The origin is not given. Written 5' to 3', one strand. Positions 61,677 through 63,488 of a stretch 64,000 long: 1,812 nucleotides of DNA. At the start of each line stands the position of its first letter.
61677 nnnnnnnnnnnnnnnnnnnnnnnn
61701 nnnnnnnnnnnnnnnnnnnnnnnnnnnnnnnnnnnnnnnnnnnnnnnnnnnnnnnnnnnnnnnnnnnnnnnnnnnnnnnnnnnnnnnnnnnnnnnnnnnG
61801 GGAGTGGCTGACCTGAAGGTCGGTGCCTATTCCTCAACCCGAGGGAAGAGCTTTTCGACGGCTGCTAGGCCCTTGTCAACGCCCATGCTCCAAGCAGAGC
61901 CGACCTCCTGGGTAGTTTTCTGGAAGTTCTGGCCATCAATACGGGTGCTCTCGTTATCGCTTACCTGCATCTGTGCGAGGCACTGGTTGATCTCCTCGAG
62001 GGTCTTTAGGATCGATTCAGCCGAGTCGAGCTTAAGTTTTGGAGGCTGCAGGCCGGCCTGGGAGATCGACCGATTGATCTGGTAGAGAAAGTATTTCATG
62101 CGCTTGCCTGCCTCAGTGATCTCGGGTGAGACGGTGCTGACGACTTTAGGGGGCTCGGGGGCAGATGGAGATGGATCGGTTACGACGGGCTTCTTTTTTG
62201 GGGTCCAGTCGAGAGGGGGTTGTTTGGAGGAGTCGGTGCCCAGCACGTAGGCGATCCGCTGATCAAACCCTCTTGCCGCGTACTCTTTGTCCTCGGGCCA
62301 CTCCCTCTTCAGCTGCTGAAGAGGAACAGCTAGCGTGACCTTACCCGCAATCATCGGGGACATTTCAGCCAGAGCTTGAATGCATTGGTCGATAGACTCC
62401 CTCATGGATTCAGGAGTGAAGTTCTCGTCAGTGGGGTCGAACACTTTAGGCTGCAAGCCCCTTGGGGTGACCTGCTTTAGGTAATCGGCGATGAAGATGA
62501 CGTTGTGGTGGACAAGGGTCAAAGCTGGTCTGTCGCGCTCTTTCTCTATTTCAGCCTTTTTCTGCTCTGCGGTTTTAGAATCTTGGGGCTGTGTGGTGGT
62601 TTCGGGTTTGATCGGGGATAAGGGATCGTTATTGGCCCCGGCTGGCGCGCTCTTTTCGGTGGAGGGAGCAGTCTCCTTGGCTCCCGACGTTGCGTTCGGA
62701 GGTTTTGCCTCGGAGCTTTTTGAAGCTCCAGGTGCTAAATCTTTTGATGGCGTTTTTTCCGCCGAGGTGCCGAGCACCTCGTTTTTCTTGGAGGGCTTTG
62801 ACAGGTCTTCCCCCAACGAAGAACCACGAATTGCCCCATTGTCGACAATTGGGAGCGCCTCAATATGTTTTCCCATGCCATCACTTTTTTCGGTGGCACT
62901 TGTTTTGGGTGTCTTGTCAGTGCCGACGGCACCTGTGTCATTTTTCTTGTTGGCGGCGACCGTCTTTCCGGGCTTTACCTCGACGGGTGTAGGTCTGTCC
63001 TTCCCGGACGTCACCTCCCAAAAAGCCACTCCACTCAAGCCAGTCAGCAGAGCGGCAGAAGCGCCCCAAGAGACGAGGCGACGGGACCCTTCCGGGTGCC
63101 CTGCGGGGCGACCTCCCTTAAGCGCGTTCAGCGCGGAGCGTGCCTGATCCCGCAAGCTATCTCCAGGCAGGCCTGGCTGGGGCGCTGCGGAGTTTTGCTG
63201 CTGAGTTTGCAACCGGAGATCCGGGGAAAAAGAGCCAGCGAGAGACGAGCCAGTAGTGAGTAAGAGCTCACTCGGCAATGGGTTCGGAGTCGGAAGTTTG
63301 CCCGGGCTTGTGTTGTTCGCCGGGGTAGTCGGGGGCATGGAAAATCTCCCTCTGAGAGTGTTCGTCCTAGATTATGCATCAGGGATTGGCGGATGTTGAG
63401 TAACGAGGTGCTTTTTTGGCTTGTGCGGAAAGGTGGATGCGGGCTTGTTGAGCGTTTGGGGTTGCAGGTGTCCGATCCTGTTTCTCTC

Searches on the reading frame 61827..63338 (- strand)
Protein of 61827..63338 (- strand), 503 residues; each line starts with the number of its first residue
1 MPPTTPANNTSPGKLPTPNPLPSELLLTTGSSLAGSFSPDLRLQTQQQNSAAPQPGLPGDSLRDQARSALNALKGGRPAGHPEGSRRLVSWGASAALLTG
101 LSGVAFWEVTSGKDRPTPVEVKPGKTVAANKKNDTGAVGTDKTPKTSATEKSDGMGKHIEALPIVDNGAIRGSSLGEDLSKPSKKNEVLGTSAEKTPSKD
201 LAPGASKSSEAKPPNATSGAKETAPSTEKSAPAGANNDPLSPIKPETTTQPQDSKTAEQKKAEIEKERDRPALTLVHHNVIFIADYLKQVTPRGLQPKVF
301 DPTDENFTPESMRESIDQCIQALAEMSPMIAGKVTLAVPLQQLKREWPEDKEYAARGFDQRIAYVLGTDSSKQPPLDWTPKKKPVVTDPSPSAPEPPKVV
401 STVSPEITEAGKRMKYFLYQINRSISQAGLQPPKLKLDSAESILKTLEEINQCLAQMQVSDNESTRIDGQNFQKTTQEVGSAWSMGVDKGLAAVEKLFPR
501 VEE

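Call 31: find_encoding_contigs(protein=window:61827-63338:-, flank=10000, max_places=6)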
Protein window:61827-63338:- (503 aa): 9 contigs read that carry it; 4 places shown.
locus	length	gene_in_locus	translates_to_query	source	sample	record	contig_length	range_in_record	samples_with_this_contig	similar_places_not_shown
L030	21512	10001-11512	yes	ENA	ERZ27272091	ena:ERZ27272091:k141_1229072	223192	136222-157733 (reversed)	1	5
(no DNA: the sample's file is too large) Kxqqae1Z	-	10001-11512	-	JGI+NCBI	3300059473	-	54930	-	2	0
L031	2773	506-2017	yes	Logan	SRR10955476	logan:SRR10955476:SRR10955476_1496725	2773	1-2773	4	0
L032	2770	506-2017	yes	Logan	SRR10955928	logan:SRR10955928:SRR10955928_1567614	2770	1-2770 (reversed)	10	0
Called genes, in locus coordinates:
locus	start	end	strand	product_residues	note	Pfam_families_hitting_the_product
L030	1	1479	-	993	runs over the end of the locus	-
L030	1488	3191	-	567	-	-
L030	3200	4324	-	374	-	PF13098:Thioredoxin_2 (faint)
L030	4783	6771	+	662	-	-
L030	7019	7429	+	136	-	-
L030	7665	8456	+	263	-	-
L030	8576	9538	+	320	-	PF01797:Y1_Tnp (faint)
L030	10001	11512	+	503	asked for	-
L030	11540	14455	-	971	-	PF02347:GDC-P, PF00266:Aminotran_5 (faint), PF02347:GDC-P (weak), PF21478:GcvP2_C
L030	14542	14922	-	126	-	PF01597:GCV_H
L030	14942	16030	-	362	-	PF01571:GCV_T, PF08669:GCV_T_C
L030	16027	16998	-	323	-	PF00763:THF_DHG_CYH, PF02882:THF_DHG_CYH_C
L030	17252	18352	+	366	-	PF05222:AlaDh_PNT_N, PF01262:AlaDh_PNT_C, PF01488:Shikimate_DH (weak)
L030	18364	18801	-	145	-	PF01575:MaoC_dehydratas, PF13452:FAS1_DH_region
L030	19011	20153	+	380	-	PF01408:GFO_IDH_MocA, PF02894:GFO_IDH_MocA_C, PF22725:GFO_IDH_MocA_C3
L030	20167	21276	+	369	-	PF00155:Aminotran_1_2, PF00266:Aminotran_5 (weak), PF01053:Cys_Met_Meta_PP (weak), PF01041:DegT_DnrJ_EryC1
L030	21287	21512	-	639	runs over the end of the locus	-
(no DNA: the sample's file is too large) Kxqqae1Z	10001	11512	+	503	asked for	-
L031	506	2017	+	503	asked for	-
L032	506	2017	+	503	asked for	-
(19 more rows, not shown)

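Call 39: find_homologous_proteins(query=L030:8576-9535:+, max_evalue=0.00001)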
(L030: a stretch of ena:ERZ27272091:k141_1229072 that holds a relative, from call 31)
Query L030:8576-9535:+ (320 aa): 440 proteins with E <= 0.00001 among 4489 candidates; the best 120 are listed.
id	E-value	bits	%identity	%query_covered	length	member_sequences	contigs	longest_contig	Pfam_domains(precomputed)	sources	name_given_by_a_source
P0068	6.3e-217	737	99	100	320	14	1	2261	PF01797.22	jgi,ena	jgi:hypothetical protein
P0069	8.5e-147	506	68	99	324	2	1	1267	-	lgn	-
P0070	1.2e-145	503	67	99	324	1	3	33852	-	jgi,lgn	jgi:Transposase IS200 like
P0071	1.0e-144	500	67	99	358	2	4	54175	PF01797.22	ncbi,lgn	-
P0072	2.4e-143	495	67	99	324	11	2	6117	-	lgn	-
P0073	1.3e-142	493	67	99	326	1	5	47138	-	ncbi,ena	-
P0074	2.1e-141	489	66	99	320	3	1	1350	-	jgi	-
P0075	3.9e-141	488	65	99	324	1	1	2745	PF01797.22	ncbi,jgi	jgi:hypothetical protein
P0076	4.7e-141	488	65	99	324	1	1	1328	-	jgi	-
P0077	9.4e-141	487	64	99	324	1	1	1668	-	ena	-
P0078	4.2e-140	484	65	99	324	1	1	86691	-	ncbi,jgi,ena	jgi:hypothetical protein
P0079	9.6e-140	483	64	99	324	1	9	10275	-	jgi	jgi:hypothetical protein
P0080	1.7e-139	482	64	99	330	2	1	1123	-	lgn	-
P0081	3.3e-139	481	64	99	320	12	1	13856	PF01797.22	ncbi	-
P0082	3.4e-139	481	64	99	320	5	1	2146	PF01797.22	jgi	jgi:hypothetical protein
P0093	7.2e-138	477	65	99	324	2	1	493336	-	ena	-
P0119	1.6e-135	469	63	99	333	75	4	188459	-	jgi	jgi:hypothetical protein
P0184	1.0e-132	460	62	99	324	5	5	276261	-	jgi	jgi:hypothetical protein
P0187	1.6e-132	460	62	99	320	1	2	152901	-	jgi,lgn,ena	-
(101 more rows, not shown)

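Call 41: search_solved_structures(query=A1, max_evalue=10, show_alignments=2)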
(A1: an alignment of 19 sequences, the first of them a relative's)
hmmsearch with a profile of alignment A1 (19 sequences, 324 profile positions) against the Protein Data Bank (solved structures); distinct sequences matched with E-value up to 10: 8.
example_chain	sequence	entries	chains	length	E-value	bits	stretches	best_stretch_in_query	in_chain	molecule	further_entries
7x0p_A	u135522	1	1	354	0.71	11.9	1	239-275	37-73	CbpD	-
2xm3_A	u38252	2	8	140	0.73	11.9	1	45-107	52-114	TRANSPOSASE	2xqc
2xma_A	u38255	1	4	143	0.76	11.8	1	45-107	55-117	TRANSPOSASE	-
2xo6_A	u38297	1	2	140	0.92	11.5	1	45-106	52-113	TRANSPOSASE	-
8t1s_B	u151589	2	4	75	0.99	11.4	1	169-213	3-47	Extradiol ring-cleavage dioxygenase LigAB LigA subunit domain-containing protein | RiPP precursor (SonA)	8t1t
9ch7_B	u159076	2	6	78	1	11.4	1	169-214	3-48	Extradiol ring-cleavage dioxygenase LigAB LigA subunit domain-containing protein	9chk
9ch2_B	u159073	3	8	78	1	11.3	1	169-214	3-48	Extradiol ring-cleavage dioxygenase LigAB LigA subunit domain-containing protein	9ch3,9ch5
9cgw_B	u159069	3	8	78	1.1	11.3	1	169-213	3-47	Extradiol ring-cleavage dioxygenase LigAB LigA subunit domain-containing protein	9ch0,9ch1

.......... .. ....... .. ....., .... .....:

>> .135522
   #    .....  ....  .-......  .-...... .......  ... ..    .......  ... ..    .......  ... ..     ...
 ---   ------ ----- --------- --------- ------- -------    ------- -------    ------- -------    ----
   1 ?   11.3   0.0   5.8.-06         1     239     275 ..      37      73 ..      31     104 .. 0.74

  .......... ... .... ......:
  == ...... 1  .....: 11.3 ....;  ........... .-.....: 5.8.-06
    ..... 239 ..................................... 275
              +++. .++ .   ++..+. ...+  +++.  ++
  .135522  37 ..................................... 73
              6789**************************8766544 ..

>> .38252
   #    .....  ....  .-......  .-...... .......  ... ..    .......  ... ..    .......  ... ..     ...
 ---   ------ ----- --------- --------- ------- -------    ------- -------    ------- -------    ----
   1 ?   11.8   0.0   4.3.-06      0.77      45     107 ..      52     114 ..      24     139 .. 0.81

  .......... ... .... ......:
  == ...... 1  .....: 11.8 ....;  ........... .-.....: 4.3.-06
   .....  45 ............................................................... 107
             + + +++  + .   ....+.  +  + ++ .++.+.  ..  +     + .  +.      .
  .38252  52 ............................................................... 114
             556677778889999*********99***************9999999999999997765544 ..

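Call 48: predict_structure(alignment_id=A2)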
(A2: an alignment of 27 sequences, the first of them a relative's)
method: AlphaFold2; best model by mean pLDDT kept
length: 320 residues; sequences in the alignment: 27
mean_pLDDT: 72.0   pTM: 0.64
mean pLDDT of the five models: 72.0, 71.7, 71.0, 68.6, 66.5
residues with pLDDT >= 90: 2; 70-90: 209; 50-70: 76; < 50: 33
segments of 3 or more residues with pLDDT < 50: 253-265, 308-320
pLDDT, mean of each block of 10 residues (from residue 1): 69 73 67 86 86 77 86 88 80 67 81 79 52 55 68 84 78 82 86 86 87 82 77 66 55 43 45 71 79 77 59 34
secondary structure, 60 per line:
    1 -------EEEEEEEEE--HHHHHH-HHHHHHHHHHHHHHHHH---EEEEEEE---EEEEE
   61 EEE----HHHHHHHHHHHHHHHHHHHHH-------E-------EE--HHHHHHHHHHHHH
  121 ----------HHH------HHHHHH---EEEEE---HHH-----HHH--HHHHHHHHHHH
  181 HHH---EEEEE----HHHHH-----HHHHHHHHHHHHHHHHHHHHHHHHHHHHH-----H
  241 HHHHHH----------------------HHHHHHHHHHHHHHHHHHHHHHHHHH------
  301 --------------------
elements in order: E8-16 H19-24 H26-42 E46-52 E56-63 H68-88 H108-120 H140-145 E149-153 H170-183 E187-191 H196-200 H206-234 H240-246 H269-294

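Call 52: fold_search(model_id=the predicted structure, library=pdb)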
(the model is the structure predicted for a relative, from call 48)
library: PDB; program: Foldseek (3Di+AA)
matches with E <= 10: 1196; with E <= 0.001: 18
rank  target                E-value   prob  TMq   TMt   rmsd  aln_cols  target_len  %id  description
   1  4er8_A                1.3e-04  1.00  0.36  0.65   3.3       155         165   17  Structure of the REP associates tyrosine transposase bound to a REP hairpin (released 2012-08-15)
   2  2vih_B                2.6e-04  1.00  0.28  0.63   4.9       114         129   16  CRYSTAL STRUCTURE OF THE IS608 TRANSPOSASE IN COMPLEX WITH Left END 26-MER DNA (released 2008-02-19)
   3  2a6m_A                2.9e-04  1.00  0.27  0.63   6.0       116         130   16  Crystal Structure of the ISHp608 Transposase (released 2005-10-25)
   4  2vjv_A                4.0e-04  1.00  0.27  0.64   5.2       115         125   16  Crystal structure of the IS608 transposase in complex with left end 26-mer DNA hairpin and a 6-mer DNA representing th (released 2008-02-19)
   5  2a6m_B                4.3e-04  1.00  0.29  0.58   6.4       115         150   14  Crystal Structure of the ISHp608 Transposase (released 2005-10-25)
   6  2vhg_A                4.5e-04  1.00  0.28  0.64   5.8       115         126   16  Crystal Structure of the ISHp608 Transposase in Complex with Right End 31-mer DNA (released 2008-02-19)
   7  2vhg_B                4.5e-04  1.00  0.27  0.64   5.8       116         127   16  Crystal Structure of the ISHp608 Transposase in Complex with Right End 31-mer DNA (released 2008-02-19)
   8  2xm3_D                4.8e-04  1.00  0.28  0.64   5.3       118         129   12  Deinococcus radiodurans ISDra2 Transposase Left end DNA complex (released 2010-10-13)
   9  2xma_E                4.8e-04  1.00  0.28  0.58   7.6       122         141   12  DEINOCOCCUS RADIODURANS ISDRA2 TRANSPOSASE RIGHT END DNA COMPLEX (released 2010-10-13)
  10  2xm3_A                5.0e-04  1.00  0.29  0.66   5.2       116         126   11  Deinococcus radiodurans ISDra2 Transposase Left end DNA complex (released 2010-10-13)
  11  2xma_B                5.3e-04  1.00  0.28  0.61   4.8       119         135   13  DEINOCOCCUS RADIODURANS ISDRA2 TRANSPOSASE RIGHT END DNA COMPLEX (released 2010-10-13)
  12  2f4f_A                6.0e-04  1.00  0.25  0.57   6.8       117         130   15  Crystal structure of IS200 transposase (released 2005-12-13)
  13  2vju_B                7.0e-04  1.00  0.28  0.61   4.8       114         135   16  Crystal structure of the IS608 transposase in complex with the complete Right end 35-mer DNA and manganese (released 2008-02-19)
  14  2xma_A                7.9e-04  1.00  0.28  0.59   4.8       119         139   13  DEINOCOCCUS RADIODURANS ISDRA2 TRANSPOSASE RIGHT END DNA COMPLEX (released 2010-10-13)
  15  2a6o_A                7.9e-04  1.00  0.28  0.56  17.0       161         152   12  Crystal Structure of the ISHp608 Transposase in Complex with Stem-loop DNA (released 2005-10-25)
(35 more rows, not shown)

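Call 56: find_encoding_contigs(protein=P0119, flank=3000, max_places=6)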
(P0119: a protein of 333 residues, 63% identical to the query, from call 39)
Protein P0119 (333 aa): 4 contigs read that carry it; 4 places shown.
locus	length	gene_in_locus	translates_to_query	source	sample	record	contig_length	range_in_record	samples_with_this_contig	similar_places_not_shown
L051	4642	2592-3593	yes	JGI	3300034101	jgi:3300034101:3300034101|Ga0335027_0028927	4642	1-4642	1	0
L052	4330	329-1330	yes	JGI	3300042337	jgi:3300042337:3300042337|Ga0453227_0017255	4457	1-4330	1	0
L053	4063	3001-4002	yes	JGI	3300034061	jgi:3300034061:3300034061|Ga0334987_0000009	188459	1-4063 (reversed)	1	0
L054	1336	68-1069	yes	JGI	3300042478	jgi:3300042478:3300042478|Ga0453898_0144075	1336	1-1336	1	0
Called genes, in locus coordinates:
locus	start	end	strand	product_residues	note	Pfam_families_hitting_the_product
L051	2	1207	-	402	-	?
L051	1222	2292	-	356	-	PF04577:Glyco_transf_61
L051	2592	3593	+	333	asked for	-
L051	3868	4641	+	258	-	?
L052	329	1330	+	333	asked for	-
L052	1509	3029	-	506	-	PF00089:Trypsin, PF13365:Trypsin_2, PF00595:PDZ (weak), PF13180:PDZ_2, PF17820:PDZ_6 (weak), PF00595:PDZ, PF13180:PDZ_2 (weak), PF17820:PDZ_6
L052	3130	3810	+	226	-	PF00561:Abhydrolase_1 (faint), PF05728:UPF0227, PF12146:Hydrolase_4 (faint), PF12697:Abhydrolase_6 (weak)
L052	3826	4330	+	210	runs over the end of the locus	?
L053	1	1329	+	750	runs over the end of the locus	PF01839:FG-GAP (weak)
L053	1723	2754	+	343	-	PF25084:LbH_EIF2B, PF25087:GMPPB_C, PF00132:Hexapep (weak)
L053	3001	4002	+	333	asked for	-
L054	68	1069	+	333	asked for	-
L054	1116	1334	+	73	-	?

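Call 57: find_encoding_contigs(protein=P0184, flank=3000, max_places=6)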
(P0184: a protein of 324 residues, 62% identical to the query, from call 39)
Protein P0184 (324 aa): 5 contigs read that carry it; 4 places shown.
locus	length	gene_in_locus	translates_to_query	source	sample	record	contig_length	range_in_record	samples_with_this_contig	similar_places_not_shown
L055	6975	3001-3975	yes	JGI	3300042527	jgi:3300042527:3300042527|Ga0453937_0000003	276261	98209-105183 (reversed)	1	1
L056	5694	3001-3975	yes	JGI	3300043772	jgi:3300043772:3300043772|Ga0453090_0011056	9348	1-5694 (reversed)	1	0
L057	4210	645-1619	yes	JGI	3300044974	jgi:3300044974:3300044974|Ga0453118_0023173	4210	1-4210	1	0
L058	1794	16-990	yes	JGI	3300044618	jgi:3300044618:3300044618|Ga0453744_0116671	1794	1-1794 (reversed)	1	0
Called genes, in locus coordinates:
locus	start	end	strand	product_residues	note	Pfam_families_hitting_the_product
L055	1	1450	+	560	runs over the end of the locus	PF01839:FG-GAP (faint)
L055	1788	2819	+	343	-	PF25084:LbH_EIF2B (weak), PF24894:Hexapep_GlmU (faint), PF25087:GMPPB_C, PF00132:Hexapep (weak)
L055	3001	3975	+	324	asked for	-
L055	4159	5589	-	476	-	PF00089:Trypsin, PF13365:Trypsin_2, PF00595:PDZ (weak), PF13180:PDZ_2, PF17820:PDZ_6 (weak), PF00595:PDZ, PF13180:PDZ_2, PF17820:PDZ_6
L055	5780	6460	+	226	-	PF00561:Abhydrolase_1 (faint), PF05728:UPF0227, PF12146:Hydrolase_4 (faint), PF12697:Abhydrolase_6 (weak)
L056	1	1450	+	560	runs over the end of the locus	PF01839:FG-GAP (faint)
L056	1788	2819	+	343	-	PF25084:LbH_EIF2B (weak), PF24894:Hexapep_GlmU (faint), PF25087:GMPPB_C, PF00132:Hexapep (weak)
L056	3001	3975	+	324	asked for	-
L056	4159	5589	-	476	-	PF00089:Trypsin, PF13365:Trypsin_2, PF00595:PDZ (weak), PF13180:PDZ_2, PF17820:PDZ_6 (weak), PF00595:PDZ, PF13180:PDZ_2, PF17820:PDZ_6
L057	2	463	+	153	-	?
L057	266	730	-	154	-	-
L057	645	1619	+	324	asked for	-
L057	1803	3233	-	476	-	PF00089:Trypsin, PF13365:Trypsin_2, PF00595:PDZ (weak), PF13180:PDZ_2, PF17820:PDZ_6 (weak), PF00595:PDZ, PF13180:PDZ_2, PF17820:PDZ_6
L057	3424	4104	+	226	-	PF00561:Abhydrolase_1 (faint), PF05728:UPF0227, PF12146:Hydrolase_4 (faint), PF12697:Abhydrolase_6 (weak)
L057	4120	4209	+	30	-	?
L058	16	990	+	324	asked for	-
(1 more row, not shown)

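Call 58: find_encoding_contigs(protein=P0093, flank=3000, max_places=4)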
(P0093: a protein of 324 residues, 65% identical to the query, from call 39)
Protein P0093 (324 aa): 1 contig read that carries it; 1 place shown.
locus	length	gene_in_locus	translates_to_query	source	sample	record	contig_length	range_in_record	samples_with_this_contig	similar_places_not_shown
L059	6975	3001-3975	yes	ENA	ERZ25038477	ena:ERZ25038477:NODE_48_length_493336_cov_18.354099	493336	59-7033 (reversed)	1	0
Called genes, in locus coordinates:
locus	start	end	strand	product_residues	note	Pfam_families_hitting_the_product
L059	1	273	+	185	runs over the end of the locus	-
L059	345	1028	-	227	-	PF00156:Pribosyltran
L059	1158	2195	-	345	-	PF00793:DAHP_synth_1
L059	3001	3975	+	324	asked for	-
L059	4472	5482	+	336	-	PF13433:Peripla_BP_5 (weak), PF13458:Peripla_BP_6, PF01094:ANF_receptor (weak), PF13433:Peripla_BP_5 (weak)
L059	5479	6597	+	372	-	PF04348:LppC (weak), PF13458:Peripla_BP_6, PF13433:Peripla_BP_5, PF01094:ANF_receptor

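Call 59: find_encoding_contigs(protein=P0187, flank=3000, max_places=4)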
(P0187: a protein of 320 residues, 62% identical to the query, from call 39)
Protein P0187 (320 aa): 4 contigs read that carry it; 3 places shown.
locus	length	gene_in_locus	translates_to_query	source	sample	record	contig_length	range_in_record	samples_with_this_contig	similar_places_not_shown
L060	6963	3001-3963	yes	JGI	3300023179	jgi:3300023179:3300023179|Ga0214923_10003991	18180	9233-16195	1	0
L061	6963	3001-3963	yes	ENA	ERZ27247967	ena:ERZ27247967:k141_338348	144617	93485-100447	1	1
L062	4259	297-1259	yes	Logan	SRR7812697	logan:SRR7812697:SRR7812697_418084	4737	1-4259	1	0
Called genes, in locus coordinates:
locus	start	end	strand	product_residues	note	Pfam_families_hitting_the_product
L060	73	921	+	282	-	PF01048:PNP_UDP_1 (faint)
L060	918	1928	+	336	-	PF20903:SPL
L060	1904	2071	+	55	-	-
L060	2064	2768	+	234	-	PF00106:adh_short, PF01370:Epimerase, PF08659:KR, PF13561:adh_short_C2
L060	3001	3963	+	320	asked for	-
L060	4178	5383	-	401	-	PF00291:PALP, PF01842:ACT (faint)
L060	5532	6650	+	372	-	PF01266:DAO, PF13738:Pyr_redox_3 (faint)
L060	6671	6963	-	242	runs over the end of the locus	-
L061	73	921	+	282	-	PF01048:PNP_UDP_1 (faint)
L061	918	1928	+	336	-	PF20903:SPL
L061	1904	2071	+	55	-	-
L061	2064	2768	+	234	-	PF00106:adh_short, PF01370:Epimerase, PF08659:KR, PF13561:adh_short_C2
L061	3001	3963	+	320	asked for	-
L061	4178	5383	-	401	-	PF00291:PALP, PF01842:ACT (faint)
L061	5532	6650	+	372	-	PF01266:DAO, PF13738:Pyr_redox_3 (faint)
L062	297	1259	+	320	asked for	-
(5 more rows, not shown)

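Call 68: search_protein_families(library=pfam, proteins=[P0068], max_evalue=5)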
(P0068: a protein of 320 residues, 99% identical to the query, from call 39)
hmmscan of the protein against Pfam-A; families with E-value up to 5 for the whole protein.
P0068 (320 aa): 3 families
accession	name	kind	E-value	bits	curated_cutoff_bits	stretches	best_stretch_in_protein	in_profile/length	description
PF01797.21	Y1_Tnp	-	6.2e-06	26.8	23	1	33-101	29-102/121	Transposase IS200 like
PF07216.17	LcrG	-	0.064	13.6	24.1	1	173-229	18-72/91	LcrG protein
PF10174.14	Cast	-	0.11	11.2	29.1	1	204-246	544-586/766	RIM-binding protein of the cytomatrix active zone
